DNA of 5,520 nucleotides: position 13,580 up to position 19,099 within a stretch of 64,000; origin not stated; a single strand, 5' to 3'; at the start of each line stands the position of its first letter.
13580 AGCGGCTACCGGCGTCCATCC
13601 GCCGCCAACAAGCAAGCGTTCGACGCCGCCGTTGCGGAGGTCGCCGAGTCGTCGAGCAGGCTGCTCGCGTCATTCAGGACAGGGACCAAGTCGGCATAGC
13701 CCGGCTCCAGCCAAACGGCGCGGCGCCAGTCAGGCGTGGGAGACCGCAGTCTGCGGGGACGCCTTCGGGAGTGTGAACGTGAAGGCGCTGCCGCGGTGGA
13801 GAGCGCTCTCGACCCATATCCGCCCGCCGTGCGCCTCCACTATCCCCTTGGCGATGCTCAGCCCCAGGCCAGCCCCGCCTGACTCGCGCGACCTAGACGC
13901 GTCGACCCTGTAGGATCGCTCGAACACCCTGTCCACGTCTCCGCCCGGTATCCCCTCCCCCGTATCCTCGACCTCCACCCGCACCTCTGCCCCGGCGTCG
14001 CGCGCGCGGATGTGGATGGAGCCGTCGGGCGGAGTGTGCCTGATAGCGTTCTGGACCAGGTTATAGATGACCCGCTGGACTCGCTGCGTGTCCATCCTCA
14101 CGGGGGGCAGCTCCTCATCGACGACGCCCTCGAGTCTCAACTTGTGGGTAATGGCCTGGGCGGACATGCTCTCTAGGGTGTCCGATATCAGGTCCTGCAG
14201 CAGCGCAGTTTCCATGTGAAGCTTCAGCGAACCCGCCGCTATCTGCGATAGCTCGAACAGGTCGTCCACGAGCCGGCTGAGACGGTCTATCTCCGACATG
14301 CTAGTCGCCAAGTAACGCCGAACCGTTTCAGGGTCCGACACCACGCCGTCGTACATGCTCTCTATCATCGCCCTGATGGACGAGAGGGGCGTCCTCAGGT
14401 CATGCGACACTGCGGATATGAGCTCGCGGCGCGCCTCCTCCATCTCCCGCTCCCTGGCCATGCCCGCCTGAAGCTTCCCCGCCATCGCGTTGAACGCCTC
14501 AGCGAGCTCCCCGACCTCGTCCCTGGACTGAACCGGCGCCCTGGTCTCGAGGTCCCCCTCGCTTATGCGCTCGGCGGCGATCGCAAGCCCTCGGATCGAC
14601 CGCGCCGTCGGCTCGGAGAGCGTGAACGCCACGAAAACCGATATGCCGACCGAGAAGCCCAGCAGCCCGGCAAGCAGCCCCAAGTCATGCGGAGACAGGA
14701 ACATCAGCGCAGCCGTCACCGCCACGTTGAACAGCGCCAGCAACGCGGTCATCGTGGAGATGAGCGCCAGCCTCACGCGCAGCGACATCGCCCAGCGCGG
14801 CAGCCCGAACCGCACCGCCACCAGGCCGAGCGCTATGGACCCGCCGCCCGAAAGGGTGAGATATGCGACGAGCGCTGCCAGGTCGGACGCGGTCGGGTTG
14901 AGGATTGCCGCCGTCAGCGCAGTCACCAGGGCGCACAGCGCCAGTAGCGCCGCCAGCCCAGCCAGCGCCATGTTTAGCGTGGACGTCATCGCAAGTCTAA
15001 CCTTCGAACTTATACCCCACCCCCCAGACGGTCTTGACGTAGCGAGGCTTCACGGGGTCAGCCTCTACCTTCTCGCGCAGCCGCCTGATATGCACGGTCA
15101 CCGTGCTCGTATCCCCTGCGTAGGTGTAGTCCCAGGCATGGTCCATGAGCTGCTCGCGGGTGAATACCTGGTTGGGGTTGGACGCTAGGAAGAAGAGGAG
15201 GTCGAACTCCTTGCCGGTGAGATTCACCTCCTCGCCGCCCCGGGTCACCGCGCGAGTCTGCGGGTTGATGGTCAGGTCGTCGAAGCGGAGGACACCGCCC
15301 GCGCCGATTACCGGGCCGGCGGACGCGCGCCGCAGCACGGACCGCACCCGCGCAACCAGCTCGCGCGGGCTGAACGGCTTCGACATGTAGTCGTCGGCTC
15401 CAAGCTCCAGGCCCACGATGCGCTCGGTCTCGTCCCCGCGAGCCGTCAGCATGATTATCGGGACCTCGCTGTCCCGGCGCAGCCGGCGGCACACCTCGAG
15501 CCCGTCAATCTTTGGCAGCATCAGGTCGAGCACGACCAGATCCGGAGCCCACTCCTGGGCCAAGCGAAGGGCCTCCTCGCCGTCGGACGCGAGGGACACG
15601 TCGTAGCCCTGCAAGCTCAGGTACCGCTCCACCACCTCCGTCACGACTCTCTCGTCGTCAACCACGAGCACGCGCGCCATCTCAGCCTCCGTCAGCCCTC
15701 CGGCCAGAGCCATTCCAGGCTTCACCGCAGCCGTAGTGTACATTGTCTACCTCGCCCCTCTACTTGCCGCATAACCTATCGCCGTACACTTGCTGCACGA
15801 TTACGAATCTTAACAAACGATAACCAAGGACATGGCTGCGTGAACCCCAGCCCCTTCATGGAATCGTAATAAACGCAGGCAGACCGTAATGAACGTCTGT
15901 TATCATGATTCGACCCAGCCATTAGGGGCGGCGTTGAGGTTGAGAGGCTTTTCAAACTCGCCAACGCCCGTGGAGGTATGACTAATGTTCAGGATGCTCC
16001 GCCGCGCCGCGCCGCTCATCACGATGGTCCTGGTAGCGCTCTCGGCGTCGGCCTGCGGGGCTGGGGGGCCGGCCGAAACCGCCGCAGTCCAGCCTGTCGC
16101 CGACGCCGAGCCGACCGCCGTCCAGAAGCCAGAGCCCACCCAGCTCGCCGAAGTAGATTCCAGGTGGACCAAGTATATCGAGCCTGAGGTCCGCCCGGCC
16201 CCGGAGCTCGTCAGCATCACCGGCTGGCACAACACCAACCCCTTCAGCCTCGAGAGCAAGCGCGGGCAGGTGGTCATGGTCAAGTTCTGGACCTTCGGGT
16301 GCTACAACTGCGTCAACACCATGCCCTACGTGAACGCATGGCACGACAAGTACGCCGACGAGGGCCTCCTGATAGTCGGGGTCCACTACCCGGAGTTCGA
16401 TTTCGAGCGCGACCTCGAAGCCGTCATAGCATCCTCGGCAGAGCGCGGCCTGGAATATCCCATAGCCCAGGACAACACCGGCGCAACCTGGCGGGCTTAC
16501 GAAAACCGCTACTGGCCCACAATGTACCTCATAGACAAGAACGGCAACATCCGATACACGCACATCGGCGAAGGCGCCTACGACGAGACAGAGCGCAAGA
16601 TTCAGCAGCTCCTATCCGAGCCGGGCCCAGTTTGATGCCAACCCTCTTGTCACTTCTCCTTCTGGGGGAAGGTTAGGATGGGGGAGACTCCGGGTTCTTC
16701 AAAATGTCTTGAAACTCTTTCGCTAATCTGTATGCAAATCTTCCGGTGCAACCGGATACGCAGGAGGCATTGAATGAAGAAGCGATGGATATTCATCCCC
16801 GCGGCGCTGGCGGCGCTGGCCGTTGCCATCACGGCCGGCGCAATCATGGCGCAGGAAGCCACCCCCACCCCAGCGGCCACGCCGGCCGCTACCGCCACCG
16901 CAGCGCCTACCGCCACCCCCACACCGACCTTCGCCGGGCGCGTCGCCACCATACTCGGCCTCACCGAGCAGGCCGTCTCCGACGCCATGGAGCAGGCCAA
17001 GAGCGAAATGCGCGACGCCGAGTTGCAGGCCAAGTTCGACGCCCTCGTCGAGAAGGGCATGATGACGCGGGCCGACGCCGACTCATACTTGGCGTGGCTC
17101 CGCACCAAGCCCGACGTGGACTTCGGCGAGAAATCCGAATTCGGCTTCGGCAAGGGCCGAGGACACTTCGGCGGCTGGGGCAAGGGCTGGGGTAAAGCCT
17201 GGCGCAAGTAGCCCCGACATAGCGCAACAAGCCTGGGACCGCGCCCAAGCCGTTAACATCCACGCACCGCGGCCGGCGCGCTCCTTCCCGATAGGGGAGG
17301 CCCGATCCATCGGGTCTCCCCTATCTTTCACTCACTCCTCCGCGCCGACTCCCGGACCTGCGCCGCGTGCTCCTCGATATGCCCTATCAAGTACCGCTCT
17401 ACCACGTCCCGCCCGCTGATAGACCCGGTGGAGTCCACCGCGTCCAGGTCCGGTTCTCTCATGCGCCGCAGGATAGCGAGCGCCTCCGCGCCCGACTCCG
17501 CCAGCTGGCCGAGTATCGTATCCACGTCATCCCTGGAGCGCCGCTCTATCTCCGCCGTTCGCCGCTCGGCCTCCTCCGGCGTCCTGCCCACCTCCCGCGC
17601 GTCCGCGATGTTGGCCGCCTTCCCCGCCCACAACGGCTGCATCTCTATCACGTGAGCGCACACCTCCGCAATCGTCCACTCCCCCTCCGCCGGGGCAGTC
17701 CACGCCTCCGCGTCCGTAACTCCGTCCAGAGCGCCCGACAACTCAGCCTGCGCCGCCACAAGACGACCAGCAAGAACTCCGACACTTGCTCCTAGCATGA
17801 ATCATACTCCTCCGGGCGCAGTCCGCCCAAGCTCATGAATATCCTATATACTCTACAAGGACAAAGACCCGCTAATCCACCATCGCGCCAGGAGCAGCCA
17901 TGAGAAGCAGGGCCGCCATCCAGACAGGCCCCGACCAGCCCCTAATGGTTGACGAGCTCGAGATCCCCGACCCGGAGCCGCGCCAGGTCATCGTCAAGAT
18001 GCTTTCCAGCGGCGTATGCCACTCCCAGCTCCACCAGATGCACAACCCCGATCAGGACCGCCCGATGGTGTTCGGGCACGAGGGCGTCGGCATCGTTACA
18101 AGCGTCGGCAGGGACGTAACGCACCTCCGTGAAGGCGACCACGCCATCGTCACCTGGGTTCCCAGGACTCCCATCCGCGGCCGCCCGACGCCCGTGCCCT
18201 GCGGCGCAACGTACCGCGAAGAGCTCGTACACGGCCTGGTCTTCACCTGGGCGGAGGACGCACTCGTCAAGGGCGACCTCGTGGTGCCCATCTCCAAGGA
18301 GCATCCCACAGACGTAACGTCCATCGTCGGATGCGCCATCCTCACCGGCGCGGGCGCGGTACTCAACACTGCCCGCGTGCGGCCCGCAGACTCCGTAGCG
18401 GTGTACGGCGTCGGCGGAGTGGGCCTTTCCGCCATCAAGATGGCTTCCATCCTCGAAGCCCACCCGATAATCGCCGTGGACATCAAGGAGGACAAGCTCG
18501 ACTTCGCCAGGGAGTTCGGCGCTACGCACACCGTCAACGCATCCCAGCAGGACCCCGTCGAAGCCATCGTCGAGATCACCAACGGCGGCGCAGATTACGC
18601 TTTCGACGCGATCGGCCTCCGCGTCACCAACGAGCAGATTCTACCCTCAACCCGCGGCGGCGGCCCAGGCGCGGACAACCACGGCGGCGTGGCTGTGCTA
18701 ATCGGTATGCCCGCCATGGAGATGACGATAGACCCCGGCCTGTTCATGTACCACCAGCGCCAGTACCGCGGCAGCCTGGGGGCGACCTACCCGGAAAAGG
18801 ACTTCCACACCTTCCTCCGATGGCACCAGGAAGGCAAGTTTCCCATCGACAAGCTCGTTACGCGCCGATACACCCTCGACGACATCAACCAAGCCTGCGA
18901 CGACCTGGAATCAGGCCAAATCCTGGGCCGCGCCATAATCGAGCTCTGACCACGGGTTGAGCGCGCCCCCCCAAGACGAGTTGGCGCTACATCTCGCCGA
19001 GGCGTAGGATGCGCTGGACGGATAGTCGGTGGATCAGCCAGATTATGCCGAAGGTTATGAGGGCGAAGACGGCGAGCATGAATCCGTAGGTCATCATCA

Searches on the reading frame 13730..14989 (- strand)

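Call 88: search_protein_families(library=pfam, proteins=[window:13730-14989:-], max_evalue=0.00001)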
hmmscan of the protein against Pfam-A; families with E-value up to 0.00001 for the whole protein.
window:13730-14989:- (419 aa): 3 families
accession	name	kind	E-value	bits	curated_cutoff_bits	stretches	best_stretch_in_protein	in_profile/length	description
PF02518.31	HATPase_c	-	1.8e-32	112.5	26.4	1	300-410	2-110/111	Histidine kinase-, DNA gyrase B-, and HSP90-like ATPase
PF00512.31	HisKA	-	1.5e-17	63.9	26.9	1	186-253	1-66/66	His Kinase A (phospho-acceptor) domain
PF00672.30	HAMP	-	9.9e-17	61.4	25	1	128-175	6-53/53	HAMP domain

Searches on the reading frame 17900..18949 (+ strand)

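Call 88: search_protein_families(library=pfam, proteins=[window:17900-18949:+], max_evalue=0.00001)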
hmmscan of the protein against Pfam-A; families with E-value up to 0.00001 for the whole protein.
window:17900-18949:+ (349 aa): 4 families
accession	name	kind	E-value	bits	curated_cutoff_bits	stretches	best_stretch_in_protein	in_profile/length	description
PF00107.32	ADH_zinc_N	-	9.6e-25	87.4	31.8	1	173-308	1-126/129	Zinc-binding dehydrogenase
PF08240.17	ADH_N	-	8.6e-14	52.1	23.5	1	27-132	2-103/104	Alcohol dehydrogenase GroES-like domain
PF13602.12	ADH_zinc_N_2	-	3.2e-07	31.8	27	1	206-347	1-134/134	Zinc-binding dehydrogenase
PF16912.11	Glu_dehyd_C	-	4e-06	26.9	34.9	0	151-336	20-201/211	Glucose dehydrogenase C-terminus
